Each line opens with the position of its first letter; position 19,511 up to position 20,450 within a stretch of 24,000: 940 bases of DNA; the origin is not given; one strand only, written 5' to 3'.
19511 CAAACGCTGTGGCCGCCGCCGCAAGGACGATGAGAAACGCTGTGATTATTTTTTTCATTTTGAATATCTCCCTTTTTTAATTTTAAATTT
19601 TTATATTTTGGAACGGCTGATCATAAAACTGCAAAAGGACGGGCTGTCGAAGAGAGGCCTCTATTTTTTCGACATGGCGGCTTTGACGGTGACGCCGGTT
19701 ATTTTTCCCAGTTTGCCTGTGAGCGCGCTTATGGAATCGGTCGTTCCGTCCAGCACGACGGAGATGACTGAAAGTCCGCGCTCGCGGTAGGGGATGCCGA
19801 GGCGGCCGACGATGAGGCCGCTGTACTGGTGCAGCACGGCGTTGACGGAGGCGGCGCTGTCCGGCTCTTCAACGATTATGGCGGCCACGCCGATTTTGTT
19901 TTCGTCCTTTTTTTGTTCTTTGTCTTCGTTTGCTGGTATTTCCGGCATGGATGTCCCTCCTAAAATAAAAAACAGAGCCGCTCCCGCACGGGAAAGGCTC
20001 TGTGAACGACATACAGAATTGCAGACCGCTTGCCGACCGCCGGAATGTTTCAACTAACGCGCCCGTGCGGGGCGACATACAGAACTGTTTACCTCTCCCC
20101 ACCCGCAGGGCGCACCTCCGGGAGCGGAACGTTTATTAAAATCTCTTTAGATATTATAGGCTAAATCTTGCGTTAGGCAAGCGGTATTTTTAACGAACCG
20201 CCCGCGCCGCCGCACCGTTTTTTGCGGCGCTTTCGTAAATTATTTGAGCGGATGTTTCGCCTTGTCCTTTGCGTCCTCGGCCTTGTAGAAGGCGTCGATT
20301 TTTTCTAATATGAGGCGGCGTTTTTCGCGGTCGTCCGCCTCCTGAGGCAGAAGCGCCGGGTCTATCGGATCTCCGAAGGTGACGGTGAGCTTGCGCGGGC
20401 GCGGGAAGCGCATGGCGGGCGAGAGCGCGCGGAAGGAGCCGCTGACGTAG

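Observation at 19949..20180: Unclassified riboswitch-like or protein-dependent attenuator in front of the TM1266-SBP-hydF operon, with a duplicated 12-mer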

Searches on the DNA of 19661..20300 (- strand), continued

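Call 51: search_with_rna_model(model_id=R2, sources=[window, L001, L002, L003, L004, L005, L006, L007, L008, L009, L010, L011, L012, L013, L014, L015, L016, L017, L018, L019, L020, L021, L022, L023, L024, L025, L026, L027, L028, L029, L030, L031, L032, L033, L034, L035, L036, L037, L038, L039, L040, L041, L042, L043, L044, L045, L046, L047, L048, L049, L050, L051, L052, L053, L054, L055, L056, L057, L058, L059, L060, L061, L062, L063, L064, L065, L066, L067, L068, L069, L070, L071, L072, L073, L074, L075, L076, L077, L078, L079, L080, L083, L084, L087, L090, L092, L094, L096, L098], max_evalue=10)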
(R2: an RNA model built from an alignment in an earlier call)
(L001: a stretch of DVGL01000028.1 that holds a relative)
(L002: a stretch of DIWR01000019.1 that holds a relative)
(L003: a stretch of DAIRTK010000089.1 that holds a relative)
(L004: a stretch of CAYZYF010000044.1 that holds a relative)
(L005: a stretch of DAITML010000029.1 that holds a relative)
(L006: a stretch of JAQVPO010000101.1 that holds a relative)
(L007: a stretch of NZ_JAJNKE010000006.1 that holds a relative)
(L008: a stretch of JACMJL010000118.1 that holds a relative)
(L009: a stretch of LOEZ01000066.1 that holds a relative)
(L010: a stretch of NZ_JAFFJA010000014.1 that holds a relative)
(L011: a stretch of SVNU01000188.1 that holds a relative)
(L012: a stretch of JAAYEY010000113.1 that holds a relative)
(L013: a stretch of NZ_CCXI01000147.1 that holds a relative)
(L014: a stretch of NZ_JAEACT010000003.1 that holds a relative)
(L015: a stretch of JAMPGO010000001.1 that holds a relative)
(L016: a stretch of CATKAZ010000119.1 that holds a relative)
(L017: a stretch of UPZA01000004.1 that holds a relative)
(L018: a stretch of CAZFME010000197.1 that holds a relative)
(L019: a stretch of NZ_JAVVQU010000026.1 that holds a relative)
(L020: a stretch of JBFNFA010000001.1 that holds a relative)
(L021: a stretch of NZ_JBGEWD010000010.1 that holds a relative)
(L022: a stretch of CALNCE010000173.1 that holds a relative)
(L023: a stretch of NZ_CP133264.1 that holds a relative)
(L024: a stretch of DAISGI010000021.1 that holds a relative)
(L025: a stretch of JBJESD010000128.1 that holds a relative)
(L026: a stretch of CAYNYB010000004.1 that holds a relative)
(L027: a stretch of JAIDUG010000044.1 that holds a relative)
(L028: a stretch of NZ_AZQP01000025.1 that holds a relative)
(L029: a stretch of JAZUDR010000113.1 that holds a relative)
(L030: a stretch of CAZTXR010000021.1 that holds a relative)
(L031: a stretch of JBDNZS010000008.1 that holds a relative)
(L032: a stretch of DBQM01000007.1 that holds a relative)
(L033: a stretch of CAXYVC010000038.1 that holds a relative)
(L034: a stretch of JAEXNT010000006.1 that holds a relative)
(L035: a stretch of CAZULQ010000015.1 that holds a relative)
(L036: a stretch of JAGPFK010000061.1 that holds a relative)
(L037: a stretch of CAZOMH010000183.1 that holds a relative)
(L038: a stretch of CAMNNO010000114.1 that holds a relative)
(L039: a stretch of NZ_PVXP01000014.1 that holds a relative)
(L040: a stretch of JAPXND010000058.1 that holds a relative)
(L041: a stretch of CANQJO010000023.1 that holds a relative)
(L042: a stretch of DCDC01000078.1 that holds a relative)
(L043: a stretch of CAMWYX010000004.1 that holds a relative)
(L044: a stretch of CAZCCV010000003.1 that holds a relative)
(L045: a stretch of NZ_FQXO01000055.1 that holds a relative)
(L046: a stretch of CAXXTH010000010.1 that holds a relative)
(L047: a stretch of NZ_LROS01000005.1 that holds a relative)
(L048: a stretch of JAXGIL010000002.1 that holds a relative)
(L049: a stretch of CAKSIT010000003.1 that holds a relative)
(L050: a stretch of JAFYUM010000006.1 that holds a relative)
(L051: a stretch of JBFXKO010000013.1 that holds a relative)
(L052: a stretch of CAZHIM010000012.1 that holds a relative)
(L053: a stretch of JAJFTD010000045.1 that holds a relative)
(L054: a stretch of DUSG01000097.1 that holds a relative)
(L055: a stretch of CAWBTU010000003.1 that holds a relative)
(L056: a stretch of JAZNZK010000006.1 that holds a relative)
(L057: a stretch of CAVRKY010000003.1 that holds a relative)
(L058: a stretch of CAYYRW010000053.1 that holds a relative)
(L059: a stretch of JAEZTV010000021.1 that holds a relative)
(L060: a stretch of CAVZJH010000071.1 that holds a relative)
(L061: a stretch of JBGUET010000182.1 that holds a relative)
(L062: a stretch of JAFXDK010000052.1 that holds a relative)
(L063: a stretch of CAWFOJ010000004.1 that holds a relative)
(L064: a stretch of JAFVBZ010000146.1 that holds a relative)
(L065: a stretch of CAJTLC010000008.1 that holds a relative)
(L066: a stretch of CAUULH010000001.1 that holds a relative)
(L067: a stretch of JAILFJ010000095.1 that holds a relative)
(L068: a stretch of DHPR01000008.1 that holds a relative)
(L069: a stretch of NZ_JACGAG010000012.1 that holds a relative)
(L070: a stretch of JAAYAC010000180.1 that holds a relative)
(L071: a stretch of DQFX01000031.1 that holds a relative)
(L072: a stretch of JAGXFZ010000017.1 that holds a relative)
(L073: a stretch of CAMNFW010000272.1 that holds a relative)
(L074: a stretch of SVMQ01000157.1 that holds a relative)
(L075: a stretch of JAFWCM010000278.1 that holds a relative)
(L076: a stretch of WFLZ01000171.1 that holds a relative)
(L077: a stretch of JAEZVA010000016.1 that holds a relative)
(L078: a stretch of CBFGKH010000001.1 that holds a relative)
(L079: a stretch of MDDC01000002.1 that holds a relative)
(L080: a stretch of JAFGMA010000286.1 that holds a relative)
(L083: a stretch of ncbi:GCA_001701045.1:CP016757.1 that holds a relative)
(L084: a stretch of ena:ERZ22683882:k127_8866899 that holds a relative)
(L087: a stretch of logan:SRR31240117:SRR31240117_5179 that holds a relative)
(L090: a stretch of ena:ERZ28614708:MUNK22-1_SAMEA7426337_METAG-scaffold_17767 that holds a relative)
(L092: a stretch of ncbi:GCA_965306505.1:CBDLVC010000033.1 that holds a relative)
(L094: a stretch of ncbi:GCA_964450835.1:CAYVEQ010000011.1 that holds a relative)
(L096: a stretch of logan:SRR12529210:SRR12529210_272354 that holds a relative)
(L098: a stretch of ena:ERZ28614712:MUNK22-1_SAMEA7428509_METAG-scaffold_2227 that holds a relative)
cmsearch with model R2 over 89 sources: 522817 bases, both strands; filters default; matches with E-value up to 10: 47.
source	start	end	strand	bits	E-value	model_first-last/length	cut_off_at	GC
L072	2849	2897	+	54.3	5.6e-11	1-50/50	no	0.59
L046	2865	2913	+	51.7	2.6e-10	1-50/50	no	0.59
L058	2857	2905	+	51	4e-10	1-50/50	no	0.61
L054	2862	2910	+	50.7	4.9e-10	1-50/50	no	0.55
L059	2115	2162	+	50.5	5.5e-10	1-50/50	no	0.62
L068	2877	2926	+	50.3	6.4e-10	1-50/50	no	0.56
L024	2892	2939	+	50.1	7e-10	1-50/50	no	0.54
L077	2819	2866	+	49.2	1.2e-09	1-50/50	no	0.6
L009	2809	2856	+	48.7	1.7e-09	1-50/50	no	0.58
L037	2862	2910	+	47.8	2.9e-09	1-50/50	no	0.59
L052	2844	2892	+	47.8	2.9e-09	1-50/50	no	0.55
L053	2867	2921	+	46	8.3e-09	1-50/50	no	0.62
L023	2893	2942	+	45.4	1.2e-08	1-50/50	no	0.36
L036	2878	2925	+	43.7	3.2e-08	1-50/50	no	0.6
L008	2883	2933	+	43.7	3.3e-08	1-50/50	no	0.39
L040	2878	2931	+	43.3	4.3e-08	1-50/50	no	0.41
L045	2829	2877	+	43.1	4.7e-08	1-50/50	no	0.41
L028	2888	2936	+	42.9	5.4e-08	1-50/50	no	0.39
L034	2796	2843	+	42.2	8.3e-08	1-50/50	no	0.54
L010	2884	2931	+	41.2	1.5e-07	1-50/50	no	0.4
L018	932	981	+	40.6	2.1e-07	1-50/50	no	0.44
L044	140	193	+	39.4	4.2e-07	1-50/50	no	0.63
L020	2872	2921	+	37.8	1.1e-06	1-50/50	no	0.38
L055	2890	2939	+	36.4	2.6e-06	1-50/50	no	0.44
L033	2879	2934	+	35.7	3.9e-06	1-50/50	no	0.68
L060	92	144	+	34.6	7.5e-06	1-50/50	no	0.64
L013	2856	2907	+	33.9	1.1e-05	1-50/50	no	0.35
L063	2870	2921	+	33.4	1.6e-05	1-50/50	no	0.62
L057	2926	2977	+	32.5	2.7e-05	1-50/50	no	0.63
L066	2906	2957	+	24.6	0.0031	1-50/50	no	0.6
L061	2884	2932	+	23.5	0.0058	1-50/50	no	0.33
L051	2890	2937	+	21.4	0.021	1-50/50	no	0.35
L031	409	460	+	19.7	0.057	1-50/50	no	0.56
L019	2893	2941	+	16.8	0.33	1-50/50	no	0.45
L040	2935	2976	-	15.8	0.59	1-50/50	no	0.52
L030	2893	2941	+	15.7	0.62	1-50/50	no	0.27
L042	1010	1057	+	14.8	1.1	1-50/50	no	0.31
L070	772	822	+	14.7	1.1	1-50/50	no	0.57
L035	2894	2914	+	14.5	1.3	14-33/50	no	0.38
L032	2886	2906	+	14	1.7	14-33/50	no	0.38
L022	2596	2643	+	13.8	1.9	1-50/50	no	0.31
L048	2899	2946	+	13.1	3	1-50/50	no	0.31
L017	2898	2918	+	13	3.2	14-33/50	no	0.38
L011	632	652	+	12.9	3.3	14-33/50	no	0.38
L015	3597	3641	+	12.5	4.4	1-50/50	no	0.42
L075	2885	2932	+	12.3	4.7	1-50/50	no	0.5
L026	3638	3673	+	11.8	6.5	1-50/50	no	0.44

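Call 59: search_with_rna_model(model_id=R2, sources=[L100, L101, L102, L103, L104, L105, L106, L107, L108, L109, L110, L111, L112, L113, L114, L115, L116, L117, L118, L119, L120, L121, L122, L123, L124, L125, L126, L127, L128, L129, L130, L131, L132, L133, L134, L135, L136, L137, L138, L139, L140, L141, L142, L143, L144, L145, L146, L147, L148, L149, L150, L151, L152, L153, L154, L155, L156, L157, L158, L159, L160, L161, L162, L163, L164, L165, L166, L167, L168, L169, L170, L171, L172, L173, L174, L175, L176, L177, L178, L179], max_evalue=1)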
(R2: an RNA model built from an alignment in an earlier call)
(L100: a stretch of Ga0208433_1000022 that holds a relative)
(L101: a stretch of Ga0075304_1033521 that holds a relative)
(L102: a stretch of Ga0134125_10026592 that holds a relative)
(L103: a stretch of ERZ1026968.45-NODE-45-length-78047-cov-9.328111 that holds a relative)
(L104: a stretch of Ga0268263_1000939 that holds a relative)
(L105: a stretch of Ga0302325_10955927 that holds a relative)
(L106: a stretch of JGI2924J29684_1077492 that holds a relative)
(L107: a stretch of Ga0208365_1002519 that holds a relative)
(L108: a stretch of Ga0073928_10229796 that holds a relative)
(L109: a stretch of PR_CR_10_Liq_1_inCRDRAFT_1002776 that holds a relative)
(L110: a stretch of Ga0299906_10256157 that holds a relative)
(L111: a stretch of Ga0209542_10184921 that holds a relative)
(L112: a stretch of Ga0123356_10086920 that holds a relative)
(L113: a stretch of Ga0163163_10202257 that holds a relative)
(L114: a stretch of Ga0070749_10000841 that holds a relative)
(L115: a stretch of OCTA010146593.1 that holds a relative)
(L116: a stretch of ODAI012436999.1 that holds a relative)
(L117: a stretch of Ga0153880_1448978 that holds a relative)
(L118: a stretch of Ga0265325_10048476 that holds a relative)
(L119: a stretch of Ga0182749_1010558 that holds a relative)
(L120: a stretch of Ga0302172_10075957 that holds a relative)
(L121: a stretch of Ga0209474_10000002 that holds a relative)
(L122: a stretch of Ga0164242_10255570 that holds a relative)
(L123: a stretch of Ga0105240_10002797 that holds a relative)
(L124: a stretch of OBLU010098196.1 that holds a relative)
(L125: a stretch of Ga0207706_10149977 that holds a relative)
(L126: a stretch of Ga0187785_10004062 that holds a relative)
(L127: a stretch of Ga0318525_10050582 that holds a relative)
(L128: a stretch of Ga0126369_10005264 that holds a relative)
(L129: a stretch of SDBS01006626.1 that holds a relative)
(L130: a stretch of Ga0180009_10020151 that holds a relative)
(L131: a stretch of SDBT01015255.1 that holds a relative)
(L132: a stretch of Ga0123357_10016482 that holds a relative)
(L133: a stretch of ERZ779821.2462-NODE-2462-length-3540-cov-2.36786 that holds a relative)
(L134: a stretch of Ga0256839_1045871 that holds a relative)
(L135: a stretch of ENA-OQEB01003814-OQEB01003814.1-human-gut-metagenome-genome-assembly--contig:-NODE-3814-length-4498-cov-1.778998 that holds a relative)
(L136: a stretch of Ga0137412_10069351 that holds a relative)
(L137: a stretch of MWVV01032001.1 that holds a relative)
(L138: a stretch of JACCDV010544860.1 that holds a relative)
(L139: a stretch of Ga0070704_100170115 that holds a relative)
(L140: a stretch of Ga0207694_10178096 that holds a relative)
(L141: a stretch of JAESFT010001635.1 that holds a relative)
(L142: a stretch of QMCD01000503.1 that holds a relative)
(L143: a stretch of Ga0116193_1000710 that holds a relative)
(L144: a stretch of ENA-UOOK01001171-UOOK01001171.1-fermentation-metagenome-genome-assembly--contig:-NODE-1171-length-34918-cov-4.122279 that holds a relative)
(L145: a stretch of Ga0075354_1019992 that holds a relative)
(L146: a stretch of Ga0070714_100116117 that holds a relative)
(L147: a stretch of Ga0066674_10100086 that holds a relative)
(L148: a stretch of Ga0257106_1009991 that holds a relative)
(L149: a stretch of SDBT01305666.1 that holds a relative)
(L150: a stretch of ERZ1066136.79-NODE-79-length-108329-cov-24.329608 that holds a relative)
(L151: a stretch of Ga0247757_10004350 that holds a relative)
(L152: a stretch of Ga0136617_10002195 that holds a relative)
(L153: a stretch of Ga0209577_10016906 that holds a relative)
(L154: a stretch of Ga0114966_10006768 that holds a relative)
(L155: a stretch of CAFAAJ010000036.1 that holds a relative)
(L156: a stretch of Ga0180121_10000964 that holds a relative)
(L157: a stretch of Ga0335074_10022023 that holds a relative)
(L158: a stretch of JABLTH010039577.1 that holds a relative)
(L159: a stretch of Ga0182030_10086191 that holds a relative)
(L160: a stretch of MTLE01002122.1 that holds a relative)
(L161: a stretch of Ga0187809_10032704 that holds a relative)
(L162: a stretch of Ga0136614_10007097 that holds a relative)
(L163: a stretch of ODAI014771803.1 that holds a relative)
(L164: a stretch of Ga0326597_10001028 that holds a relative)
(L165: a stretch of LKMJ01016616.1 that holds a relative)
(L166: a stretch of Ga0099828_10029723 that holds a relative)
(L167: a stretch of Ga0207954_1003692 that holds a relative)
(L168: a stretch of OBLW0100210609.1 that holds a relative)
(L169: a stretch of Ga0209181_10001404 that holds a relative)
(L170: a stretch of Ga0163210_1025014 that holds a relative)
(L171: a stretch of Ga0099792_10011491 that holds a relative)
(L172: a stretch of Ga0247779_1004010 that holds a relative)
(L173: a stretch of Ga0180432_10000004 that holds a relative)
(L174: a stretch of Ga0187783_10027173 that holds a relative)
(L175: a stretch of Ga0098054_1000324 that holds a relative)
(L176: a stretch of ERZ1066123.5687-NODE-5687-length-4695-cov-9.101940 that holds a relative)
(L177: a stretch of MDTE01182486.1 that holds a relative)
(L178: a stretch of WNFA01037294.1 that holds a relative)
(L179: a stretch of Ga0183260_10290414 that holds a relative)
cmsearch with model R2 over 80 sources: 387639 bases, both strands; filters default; matches with E-value up to 1: 37.
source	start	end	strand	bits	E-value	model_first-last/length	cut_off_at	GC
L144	954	1002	+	55.4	2.2e-11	1-50/50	no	0.61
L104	6234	6281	+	50.9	3.3e-10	1-50/50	no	0.65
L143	26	80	+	46.2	5.5e-09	1-50/50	no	0.64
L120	943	992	-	37.4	1.1e-06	1-50/50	no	0.62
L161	370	424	+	35.9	2.6e-06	1-50/50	no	0.55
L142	5505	5554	+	35.2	3.9e-06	1-50/50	no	0.48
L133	1368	1426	+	33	1.4e-05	1-50/50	no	0.69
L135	3920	3967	-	32.1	2.6e-05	1-50/50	no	0.5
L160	1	41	+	31.7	3.1e-05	10-50/50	5'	0.71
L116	478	505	+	31.4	3.8e-05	9-38/50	no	0.61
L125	1746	1796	+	27.4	0.00041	1-50/50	no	0.73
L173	6498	6523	-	24.2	0.0029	11-36/50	no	0.62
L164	3255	3310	-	23.6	0.0041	1-50/50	no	0.79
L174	1879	1904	+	23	0.0059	10-37/50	no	0.54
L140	207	261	+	22.7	0.0072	1-50/50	no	0.71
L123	3643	3666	-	22.1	0.0099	11-36/50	no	0.71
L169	2496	2546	-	21.8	0.012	1-50/50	no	0.45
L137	676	703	-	21.7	0.013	11-36/50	no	0.68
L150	7878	7936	+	21.3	0.016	1-50/50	no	0.75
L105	1041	1093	-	21.2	0.017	1-50/50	no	0.72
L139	1194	1244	+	21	0.019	1-50/50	no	0.73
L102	1442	1491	+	20.2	0.031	1-50/50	no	0.7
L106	325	380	+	19.7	0.041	1-50/50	no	0.75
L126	1715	1770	+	18.2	0.11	1-50/50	no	0.75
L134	1541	1574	+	17.8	0.13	10-37/50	no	0.74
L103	3700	3738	-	17.6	0.14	9-38/50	no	0.56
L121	5898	5949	-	17.6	0.15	1-50/50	no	0.63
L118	1694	1741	-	17.6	0.15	1-50/50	no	0.65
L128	604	640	-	17.4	0.17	10-37/50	no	0.76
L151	4067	4100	+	17.3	0.18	10-37/50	no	0.71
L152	7619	7674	+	17.2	0.19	1-50/50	no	0.71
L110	241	277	-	15.4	0.56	10-37/50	no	0.59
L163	904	932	-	15.1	0.68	11-36/50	no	0.76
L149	239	273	-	15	0.69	11-36/50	no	0.74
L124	998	1057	-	14.7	0.82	1-50/50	no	0.68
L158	1587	1615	+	14.7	0.85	11-36/50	no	0.79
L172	3561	3591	-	14.7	0.87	10-37/50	no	0.74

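Call 80: search_rna_families(sources=[L116, L143, L161, L120, L160, L144, L220], threshold=evalue, max_evalue=1)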
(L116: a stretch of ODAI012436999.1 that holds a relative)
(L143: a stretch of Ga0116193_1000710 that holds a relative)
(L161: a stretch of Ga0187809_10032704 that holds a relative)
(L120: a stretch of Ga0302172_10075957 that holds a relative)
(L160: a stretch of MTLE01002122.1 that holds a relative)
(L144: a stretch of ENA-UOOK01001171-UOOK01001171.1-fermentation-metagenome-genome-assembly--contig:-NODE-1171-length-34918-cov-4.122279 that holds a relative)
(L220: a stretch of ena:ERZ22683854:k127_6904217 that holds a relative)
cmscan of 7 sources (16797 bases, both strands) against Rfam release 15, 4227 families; matches with E-value up to 1: 3.
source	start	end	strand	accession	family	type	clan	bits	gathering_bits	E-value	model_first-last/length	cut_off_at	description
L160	1806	1939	+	RF04174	MIR4208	Gene; miRNA;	-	39.4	140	0.0048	1-191/191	no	MIR4208 microRNA precursor family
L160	1805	1938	-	RF04174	MIR4208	Gene; miRNA;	-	30.9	140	0.28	1-191/191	no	MIR4208 microRNA precursor family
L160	1802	1942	+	RF03658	mir-2300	Gene; miRNA;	-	26.9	90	0.068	1-74/74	no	mir-2300 microRNA precursor family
